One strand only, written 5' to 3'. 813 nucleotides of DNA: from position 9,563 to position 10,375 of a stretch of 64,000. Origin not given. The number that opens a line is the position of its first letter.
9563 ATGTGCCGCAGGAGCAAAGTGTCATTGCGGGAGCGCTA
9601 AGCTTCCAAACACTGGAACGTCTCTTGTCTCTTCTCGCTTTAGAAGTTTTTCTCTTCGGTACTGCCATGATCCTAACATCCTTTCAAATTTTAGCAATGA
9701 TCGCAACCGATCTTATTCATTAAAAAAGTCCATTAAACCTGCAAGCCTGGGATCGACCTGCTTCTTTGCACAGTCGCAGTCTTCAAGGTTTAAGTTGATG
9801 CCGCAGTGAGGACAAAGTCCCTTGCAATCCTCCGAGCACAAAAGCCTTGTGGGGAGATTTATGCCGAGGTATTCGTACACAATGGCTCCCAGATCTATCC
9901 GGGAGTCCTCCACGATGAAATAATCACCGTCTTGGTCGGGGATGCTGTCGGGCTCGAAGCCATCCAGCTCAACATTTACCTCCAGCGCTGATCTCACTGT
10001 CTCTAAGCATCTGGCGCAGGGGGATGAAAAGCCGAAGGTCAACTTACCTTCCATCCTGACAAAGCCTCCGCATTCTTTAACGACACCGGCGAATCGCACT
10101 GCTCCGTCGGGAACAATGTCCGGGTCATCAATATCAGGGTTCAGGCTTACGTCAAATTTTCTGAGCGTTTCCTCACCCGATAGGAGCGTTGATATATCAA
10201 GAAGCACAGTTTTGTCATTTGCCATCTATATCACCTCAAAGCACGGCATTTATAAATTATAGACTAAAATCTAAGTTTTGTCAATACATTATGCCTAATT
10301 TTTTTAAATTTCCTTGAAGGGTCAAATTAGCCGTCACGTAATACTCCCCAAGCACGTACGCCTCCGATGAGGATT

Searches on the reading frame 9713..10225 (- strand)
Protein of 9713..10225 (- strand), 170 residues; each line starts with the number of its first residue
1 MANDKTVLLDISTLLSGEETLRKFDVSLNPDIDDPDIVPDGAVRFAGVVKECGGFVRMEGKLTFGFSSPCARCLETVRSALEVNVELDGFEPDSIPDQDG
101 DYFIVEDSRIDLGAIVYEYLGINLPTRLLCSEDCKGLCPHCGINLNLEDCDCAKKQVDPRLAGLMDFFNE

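Call 89: search_protein_families(library=pfam, proteins=[window:9713-10225:-], max_evalue=0.01)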
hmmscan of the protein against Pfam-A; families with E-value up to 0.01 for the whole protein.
window:9713-10225:- (170 aa): 1 family
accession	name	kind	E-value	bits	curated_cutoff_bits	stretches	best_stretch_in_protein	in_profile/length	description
PF02620.22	YceD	-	5.1e-27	94.7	33.2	1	59-167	2-118/119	Large ribosomal RNA subunit accumulation protein YceD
